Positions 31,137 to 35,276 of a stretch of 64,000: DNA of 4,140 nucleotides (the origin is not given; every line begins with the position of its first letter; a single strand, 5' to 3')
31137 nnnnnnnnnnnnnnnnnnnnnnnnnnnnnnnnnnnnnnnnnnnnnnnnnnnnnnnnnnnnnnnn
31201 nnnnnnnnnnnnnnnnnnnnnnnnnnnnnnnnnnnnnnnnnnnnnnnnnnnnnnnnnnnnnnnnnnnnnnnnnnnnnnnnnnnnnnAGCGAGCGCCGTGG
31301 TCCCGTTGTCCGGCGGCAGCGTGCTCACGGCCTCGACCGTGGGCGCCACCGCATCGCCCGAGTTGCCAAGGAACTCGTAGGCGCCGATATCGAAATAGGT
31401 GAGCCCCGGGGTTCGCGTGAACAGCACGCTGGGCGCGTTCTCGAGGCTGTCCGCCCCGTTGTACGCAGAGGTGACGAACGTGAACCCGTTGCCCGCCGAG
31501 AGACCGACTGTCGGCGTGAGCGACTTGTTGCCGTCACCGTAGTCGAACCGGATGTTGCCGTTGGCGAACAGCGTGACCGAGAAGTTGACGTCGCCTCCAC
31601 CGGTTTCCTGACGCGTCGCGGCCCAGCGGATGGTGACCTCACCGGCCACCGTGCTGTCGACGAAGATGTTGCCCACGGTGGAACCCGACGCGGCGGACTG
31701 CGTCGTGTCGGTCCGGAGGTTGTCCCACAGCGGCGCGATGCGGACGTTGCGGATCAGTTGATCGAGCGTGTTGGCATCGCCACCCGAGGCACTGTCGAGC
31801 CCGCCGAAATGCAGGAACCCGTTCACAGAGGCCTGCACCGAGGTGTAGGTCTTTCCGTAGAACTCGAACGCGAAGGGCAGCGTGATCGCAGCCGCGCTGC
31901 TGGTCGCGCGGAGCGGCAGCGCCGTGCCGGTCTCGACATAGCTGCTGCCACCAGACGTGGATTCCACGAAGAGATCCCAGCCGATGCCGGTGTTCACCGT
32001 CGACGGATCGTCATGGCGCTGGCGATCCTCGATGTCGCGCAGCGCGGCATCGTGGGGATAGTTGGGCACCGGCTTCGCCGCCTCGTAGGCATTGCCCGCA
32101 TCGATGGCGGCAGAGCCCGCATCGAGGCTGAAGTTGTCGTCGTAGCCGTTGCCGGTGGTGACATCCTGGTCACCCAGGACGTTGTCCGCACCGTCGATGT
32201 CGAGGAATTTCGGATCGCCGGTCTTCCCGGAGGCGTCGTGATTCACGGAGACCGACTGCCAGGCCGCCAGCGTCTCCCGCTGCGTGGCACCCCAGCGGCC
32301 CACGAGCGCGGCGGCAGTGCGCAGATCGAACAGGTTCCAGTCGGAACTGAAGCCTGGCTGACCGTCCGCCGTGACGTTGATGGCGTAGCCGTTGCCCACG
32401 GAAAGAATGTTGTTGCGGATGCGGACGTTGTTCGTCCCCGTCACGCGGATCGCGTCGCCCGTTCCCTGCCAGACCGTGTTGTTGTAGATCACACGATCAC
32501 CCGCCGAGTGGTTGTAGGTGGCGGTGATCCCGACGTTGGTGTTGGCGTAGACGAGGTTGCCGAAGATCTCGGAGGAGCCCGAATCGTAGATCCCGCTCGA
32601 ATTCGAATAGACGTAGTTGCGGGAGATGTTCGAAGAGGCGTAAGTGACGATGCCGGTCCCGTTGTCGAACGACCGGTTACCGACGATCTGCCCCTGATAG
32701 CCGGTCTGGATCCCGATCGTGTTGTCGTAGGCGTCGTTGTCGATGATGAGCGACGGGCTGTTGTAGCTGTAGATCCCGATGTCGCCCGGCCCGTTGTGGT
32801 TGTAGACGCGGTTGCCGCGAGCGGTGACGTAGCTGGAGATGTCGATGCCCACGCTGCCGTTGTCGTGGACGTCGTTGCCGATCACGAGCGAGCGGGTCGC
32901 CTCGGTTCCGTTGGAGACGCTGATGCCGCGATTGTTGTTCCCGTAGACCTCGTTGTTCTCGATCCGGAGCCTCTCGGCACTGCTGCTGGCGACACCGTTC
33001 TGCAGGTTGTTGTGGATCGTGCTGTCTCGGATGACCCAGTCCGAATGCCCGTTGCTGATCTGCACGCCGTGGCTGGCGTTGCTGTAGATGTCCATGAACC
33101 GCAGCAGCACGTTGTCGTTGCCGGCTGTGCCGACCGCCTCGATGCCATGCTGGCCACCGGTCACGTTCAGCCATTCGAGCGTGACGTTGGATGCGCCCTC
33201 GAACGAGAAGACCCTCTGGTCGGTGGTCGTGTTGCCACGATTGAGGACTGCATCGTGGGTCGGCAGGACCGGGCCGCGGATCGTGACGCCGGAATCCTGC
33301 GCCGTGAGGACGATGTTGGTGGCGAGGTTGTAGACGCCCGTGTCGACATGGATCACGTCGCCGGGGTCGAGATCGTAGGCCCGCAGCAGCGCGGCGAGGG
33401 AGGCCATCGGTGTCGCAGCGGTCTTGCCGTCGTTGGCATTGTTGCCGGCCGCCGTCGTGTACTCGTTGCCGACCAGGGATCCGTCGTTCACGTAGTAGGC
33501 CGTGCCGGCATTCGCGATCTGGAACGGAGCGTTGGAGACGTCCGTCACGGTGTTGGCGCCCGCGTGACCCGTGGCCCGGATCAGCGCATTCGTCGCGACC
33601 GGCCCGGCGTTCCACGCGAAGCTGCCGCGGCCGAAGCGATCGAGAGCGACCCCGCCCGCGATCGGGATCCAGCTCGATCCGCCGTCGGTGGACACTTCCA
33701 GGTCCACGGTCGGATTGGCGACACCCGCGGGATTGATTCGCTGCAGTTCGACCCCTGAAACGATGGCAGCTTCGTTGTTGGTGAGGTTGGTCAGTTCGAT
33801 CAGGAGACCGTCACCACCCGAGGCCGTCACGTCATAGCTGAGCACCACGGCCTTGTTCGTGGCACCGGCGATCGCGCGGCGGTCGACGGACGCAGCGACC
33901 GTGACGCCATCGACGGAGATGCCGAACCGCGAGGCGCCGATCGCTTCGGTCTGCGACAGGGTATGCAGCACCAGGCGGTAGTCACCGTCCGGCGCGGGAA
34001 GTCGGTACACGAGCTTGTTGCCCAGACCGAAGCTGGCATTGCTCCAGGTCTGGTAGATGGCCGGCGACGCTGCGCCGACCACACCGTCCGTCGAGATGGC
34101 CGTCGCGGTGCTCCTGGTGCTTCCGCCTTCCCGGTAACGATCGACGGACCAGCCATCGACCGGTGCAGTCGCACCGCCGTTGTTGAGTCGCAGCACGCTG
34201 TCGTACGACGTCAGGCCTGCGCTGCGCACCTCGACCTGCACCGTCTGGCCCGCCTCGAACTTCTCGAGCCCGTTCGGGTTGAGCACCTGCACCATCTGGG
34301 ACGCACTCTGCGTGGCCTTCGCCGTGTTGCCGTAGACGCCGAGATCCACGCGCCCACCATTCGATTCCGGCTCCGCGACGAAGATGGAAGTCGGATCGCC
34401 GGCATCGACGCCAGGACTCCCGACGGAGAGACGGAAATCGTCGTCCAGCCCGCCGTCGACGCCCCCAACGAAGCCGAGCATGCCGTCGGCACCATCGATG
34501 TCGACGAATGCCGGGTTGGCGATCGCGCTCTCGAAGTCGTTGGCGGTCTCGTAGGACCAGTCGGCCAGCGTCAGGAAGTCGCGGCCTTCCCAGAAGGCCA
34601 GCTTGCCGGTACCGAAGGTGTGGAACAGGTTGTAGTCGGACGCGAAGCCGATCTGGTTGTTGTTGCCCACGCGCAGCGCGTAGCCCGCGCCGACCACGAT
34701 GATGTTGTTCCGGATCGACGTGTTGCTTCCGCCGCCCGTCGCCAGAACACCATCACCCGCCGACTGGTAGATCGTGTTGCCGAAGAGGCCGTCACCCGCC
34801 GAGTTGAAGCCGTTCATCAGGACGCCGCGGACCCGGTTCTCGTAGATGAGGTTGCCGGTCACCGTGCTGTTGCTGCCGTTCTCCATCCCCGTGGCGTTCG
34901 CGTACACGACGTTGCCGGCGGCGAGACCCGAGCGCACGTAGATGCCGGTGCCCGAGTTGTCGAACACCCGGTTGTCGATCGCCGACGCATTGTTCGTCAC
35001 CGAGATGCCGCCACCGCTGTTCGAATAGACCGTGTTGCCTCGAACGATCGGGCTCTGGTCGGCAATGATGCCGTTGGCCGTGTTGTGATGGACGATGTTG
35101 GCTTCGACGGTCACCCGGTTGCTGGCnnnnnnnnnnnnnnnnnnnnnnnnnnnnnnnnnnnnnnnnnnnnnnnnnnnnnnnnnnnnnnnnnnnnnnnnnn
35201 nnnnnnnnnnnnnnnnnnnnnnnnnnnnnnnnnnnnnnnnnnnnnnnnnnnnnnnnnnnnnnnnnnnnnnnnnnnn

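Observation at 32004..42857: Five parallel beta-helix modules, most paired with a different lectin-like domain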

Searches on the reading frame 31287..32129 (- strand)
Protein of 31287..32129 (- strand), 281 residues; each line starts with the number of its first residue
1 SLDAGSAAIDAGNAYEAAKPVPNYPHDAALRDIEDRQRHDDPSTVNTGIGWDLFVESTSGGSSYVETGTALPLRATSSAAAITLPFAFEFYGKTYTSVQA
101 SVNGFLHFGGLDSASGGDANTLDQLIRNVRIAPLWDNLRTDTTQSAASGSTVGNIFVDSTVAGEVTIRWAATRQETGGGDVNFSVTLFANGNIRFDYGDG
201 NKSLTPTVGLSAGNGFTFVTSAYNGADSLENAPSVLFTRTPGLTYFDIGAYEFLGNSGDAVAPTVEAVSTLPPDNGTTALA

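Call 14: search_protein_families(library=pfam, proteins=[window:31287-32039:-], max_evalue=10)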
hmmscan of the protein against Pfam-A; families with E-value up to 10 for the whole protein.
window:31287-32039:- (251 aa): 1 family
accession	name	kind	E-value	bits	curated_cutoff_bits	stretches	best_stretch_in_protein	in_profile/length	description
PF06119.19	NIDO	-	0.014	15.8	25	1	150-219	112-185/186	Nidogen-like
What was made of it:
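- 31398..31982 (-): NIDO-like domain (aa 6649-6843), nested in the cap of module E; it lies just outside the finding's interval. NIDO scores 15.8 bits, below GA 25 (call 14).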

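Call 15: search_protein_families(library=ncbifam, proteins=[window:31287-32039:-], max_evalue=1)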
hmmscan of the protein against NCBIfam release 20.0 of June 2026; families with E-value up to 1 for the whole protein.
window:31287-32039:- (251 aa): 0 families

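Call 22: search_solved_structures(query=window:31287-32039:-, max_evalue=10)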
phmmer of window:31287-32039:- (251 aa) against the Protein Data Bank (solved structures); distinct sequences matched with E-value up to 10: 2.
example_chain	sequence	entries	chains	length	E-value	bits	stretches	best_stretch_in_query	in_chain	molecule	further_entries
7y22_Y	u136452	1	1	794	0.14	14.8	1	28-134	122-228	phage tail tubular protein B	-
2gzr_A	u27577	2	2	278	0.42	13.3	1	52-131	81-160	IroE protein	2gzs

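Call 25: find_homologous_proteins(query=window:31287-32129:-, max_evalue=0.001)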
Query window:31287-32129:- (281 aa): 18 proteins with E <= 0.001 among 2345 candidates.
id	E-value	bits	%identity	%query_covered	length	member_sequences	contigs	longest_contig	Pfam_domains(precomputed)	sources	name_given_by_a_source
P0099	7.2e-71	257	71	60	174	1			-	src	-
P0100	4.2e-61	225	53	84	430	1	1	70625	PF17803.8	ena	-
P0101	9.7e-58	214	70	54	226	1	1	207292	-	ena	-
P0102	4.3e-49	185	47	81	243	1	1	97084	-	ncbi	-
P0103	6.3e-48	182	90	36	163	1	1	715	-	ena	-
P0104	8.1e-46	175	46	95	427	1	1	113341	-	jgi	jgi:hypothetical protein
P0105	2.0e-44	170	50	68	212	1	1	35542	-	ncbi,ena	-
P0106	6.3e-43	165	43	88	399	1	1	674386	-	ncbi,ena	-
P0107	3.9e-41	159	44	79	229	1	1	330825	-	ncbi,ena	-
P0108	7.4e-40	155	45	70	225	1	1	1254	-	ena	-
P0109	1.2e-37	148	45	85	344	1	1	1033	-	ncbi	ncbi:MAG: hypothetical protein ACKN9U_06860, partial [Pirellulaceae bacterium]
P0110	6.2e-33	132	43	71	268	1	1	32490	-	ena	-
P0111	1.3e-32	131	43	71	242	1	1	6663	-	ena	-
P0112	2.4e-32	131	58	48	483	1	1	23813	-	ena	-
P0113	2.7e-29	121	51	50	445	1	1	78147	PF17963.8,PF17892.8,PF17803.8,PF16184.12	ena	-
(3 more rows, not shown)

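Call 27: search_protein_families(library=pfam, alignment_id=A1, max_evalue=0.1)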
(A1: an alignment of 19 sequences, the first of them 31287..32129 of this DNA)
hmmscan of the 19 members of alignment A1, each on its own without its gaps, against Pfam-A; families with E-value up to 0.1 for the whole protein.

A. member 1, window:31287-32129:- (281 aa): 1 family
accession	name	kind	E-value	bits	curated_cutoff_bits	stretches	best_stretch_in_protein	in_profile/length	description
PF06119.19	NIDO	-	0.02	15.3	25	0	180-249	112-185/186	Nidogen-like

B. families by the number of members that match (of 19 scanned): 12 families
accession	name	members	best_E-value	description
PF06119.19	NIDO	7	3.5e-05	Nidogen-like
PF13205.12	Big_5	4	0.0029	Bacterial Ig-like domain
PF17963.7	Big_9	2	3e-25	Bacterial Ig domain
PF17803.7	Cadherin_4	2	3.3e-14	Bacterial cadherin-like domain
PF17892.7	Cadherin_5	1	3.6e-19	Cadherin-like domain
PF05345.18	He_PIG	1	1.8e-07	Putative Ig domain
PF16184.11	Cadherin_3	1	2.2e-07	Cadherin-like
PF24619.1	Ig_SibA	1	4.9e-05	SibA-like, immunoglobulin-like domain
PF00404.24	Dockerin_1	1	0.00017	Dockerin type I domain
PF13229.12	Beta_helix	1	0.0039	Right handed beta helix region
PF22796.1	SlpA_N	1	0.024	SlpA N-terminal domain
PF24908.1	Ig_SIBA-E_2nd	1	0.048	Integrin beta-like protein A-E, second Ig-like domain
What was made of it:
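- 31398..31982 (-): Seven of 19 homologues hit NIDO, best E 3.5e-5 (call 27).
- On Pfam PF06119 NIDO: Seven of 19 homologues hit weakly, best E 3.5e-5 (call 27).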

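Call 28: search_solved_structures(query=A1, max_evalue=10)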
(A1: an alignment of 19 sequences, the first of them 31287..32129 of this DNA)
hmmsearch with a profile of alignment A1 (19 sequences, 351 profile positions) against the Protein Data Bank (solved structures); distinct sequences matched with E-value up to 10: 1.
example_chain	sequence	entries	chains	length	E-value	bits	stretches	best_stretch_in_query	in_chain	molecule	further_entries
3sol_A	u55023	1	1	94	1.1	11.9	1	126-177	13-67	Type II secretion pathway related protein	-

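Call 63: predict_structure(alignment_id=A1)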
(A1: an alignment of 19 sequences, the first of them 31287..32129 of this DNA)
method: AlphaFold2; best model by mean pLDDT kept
length: 281 residues; sequences in the alignment: 19
mean_pLDDT: 67.2   pTM: 0.67
mean pLDDT of the five models: 67.2, 63.7, 63.5, 61.9, 59.8
residues with pLDDT >= 90: 57; 70-90: 96; 50-70: 29; < 50: 99
segments of 3 or more residues with pLDDT < 50: 1-50, 113-116, 145-150, 243-281
pLDDT, mean of each block of 10 residues (from residue 1): 38 38 37 41 38 73 86 75 93 88 86 58 80 87 52 81 94 76 94 92 88 71 82 86 43 38 38 33 32
secondary structure, 60 per line:
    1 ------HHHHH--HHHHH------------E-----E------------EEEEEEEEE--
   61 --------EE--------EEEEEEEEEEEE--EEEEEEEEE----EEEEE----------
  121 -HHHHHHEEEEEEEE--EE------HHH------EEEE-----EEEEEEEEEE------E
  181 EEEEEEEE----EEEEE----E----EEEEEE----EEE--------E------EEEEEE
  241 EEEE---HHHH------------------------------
elements in order: H7-11 H14-18 E50-58 E79-90 E93-101 E106-110 H122-127 E128-135 E155-158 E164-173 E180-188 E193-197 E207-212 E217-219 E235-244 H248-251

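Call 66: fold_search(model_id=the predicted structure, library=pdb)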
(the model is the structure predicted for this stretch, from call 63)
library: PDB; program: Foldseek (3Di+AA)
matches with E <= 10: 321; with E <= 0.001: 0
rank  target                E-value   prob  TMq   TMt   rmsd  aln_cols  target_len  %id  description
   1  5j0g_A                2.3e-01  0.14  0.14  0.31  15.1       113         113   12  Monomeric Human Cu,Zn Superoxide dismutase, loops IV and VII deleted, apo form, circular permutant P7/8 (released 2017-02-01)
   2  4awd_B                4.3e-01  0.01  0.08  0.08  19.4       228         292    7  Crystal structure of the beta-porphyranase BpGH16B (BACPLE_01689) from the human gut bacterium Bacteroides plebeius (released 2012-07-25)
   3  7oxx_B                6.1e-01  0.07  0.14  0.23  10.5       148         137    8  CrabP2 mutant R30AK31A (released 2022-07-13)
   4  6moq                  7.7e-01  0.09  0.15  0.26   9.0       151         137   10  Crystal Structure of the All-trans Retinal-Bound R111K:Y134F:T54V:R132Q:P39Y:R59Y:L121W Mutant of Human Cellular Retinoi (released 2019-01-09)
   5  5lqw_X                8.1e-01  0.15  0.20  0.07   9.0       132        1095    9  yeast activated spliceosome (released 2016-10-05)
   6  3blc_A                8.1e-01  0.14  0.22  0.22  10.3       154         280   12  Crystal structure of the periplasmic domain of the Escherichia Coli YIDC (released 2007-12-25)
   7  6hkr                  8.6e-01  0.08  0.15  0.25   8.6       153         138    8  Human Cellular Retinoic Acid Binding Protein II (CRABPII) with bound synthetic retinoid DC271. (released 2018-11-28)
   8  3rwx                  9.6e-01  0.06  0.15  0.16  12.7       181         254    9  Crystal structure of a putative outer membrane protein (BF2706) from Bacteroides fragilis NCTC 9343 at 2.40 A resolution (released 2011-06-08)
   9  9n17_A                1.1e+00  0.01  0.12  0.13  18.6       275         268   10  Cryo-EM structure of HCoV-HKU1 glycoprotein D1 Domain (Deletion 33Pro34Arg) (released 2025-05-14)
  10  6al2_A                1.1e+00  0.12  0.23  0.15  11.4       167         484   11  Crystal structure of E. coli YidC at 2.8 A resolution (released 2018-11-07)
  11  9e5c_7h               1.1e+00  0.02  0.11  0.07  15.9       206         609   11  Cryo-EM structure of 96 nm repeat of microtubule doublet from T. brucei flagellum (released 2025-03-12)
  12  7mgm_C                1.2e+00  0.02  0.12  0.10  15.7       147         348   10  Structure of yeast cytoplasmic dynein with AAA3 Walker B mutation bound to Lis1 (released 2022-01-19)
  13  5jk2_B                1.3e+00  0.03  0.13  0.24  15.5       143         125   15  Crystal structure of Treponema pallidum Tp0751 (Pallilysin) (released 2016-10-12)
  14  1yqf_C                1.4e+00  0.12  0.12  0.18   4.7        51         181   16  Hypothetical protein from leishmania major unknown function sequence homologue to human p32 protein (released 2005-02-22)
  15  3szh_D                1.4e+00  0.04  0.13  0.24  10.3       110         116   17  Crystal structure of apo shwanavidin (P1 form) (released 2012-04-11)
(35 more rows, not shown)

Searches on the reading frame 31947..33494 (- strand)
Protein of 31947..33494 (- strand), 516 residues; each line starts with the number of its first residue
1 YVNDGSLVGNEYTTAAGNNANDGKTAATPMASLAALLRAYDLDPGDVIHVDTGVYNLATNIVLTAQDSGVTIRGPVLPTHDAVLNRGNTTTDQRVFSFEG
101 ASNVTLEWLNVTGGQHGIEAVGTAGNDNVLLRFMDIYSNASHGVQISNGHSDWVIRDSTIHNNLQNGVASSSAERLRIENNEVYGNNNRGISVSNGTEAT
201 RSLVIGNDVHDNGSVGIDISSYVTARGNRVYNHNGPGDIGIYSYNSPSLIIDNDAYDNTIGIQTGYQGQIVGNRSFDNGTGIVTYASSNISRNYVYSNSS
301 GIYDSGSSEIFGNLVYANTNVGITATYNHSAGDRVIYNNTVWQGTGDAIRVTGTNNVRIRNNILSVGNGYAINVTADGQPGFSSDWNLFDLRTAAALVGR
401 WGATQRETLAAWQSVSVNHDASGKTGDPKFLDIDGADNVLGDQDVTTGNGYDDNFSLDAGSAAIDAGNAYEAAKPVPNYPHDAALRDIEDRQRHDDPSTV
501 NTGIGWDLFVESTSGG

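Call 15: search_protein_families(library=ncbifam, proteins=[window:31947-33494:-], max_evalue=1)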
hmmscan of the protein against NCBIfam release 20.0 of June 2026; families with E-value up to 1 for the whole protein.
window:31947-33494:- (516 aa): 1 family
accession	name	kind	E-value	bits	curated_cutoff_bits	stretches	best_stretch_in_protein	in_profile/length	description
NF041518.1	choice_anch_Q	domain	0.02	15.2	25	1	449-470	11-32/58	choice-of-anchor Q domain-containing protein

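Call 62: search_protein_families(library=pfam, proteins=[window:31947-33494:-], max_evalue=10)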
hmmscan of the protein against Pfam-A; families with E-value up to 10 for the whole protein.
window:31947-33494:- (516 aa): 2 families
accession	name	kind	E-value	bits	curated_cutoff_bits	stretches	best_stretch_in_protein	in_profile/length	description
PF13229.12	Beta_helix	-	3.3e-23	82.5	25.9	3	88-198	39-149/158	Right handed beta helix region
PF05048.19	NosD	-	5.9e-16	59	23.6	3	68-232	17-166/212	Periplasmic copper-binding protein (NosD)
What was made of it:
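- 32082..33491 (-): Module E: beta-helix plus the N-half of its cap (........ at aa 6605). Beta_helix 82.5 bits and NosD 59 bits (call 62).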

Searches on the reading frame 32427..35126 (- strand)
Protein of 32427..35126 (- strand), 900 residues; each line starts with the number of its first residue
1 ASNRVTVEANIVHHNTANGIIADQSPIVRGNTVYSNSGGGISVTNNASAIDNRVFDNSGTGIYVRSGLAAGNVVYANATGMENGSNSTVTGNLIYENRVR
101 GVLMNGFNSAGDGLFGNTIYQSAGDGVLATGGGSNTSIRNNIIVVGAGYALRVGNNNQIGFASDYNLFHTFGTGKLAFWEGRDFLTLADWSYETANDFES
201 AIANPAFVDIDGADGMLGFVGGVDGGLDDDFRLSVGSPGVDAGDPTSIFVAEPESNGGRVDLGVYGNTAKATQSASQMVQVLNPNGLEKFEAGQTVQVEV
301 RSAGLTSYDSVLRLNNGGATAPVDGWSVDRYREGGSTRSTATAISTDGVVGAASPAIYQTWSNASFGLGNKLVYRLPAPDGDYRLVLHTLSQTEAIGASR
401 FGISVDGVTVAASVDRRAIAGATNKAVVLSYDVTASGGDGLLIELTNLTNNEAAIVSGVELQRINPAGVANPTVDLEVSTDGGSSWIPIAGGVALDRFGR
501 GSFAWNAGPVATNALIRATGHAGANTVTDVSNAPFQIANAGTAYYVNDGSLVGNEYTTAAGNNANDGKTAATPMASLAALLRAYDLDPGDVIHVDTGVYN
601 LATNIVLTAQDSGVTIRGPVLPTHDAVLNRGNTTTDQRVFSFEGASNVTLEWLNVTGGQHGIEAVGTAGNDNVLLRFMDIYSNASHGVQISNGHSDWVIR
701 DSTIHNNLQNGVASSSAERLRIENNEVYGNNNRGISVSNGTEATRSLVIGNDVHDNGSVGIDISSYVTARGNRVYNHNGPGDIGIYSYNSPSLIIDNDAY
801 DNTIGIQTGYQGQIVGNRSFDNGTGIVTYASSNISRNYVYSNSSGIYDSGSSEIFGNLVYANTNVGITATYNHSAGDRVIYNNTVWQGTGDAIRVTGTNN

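Call 7: search_protein_families(library=pfam, proteins=[window:32427-35126:-], max_evalue=0.01)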
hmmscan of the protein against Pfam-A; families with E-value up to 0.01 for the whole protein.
window:32427-35126:- (900 aa): 2 families
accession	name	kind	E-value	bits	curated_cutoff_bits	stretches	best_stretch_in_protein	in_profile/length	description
PF13229.12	Beta_helix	-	5.3e-30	104.6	25.9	4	636-742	43-149/158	Right handed beta helix region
PF05048.19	NosD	-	1e-20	74.6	23.6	3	612-776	17-166/212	Periplasmic copper-binding protein (NosD)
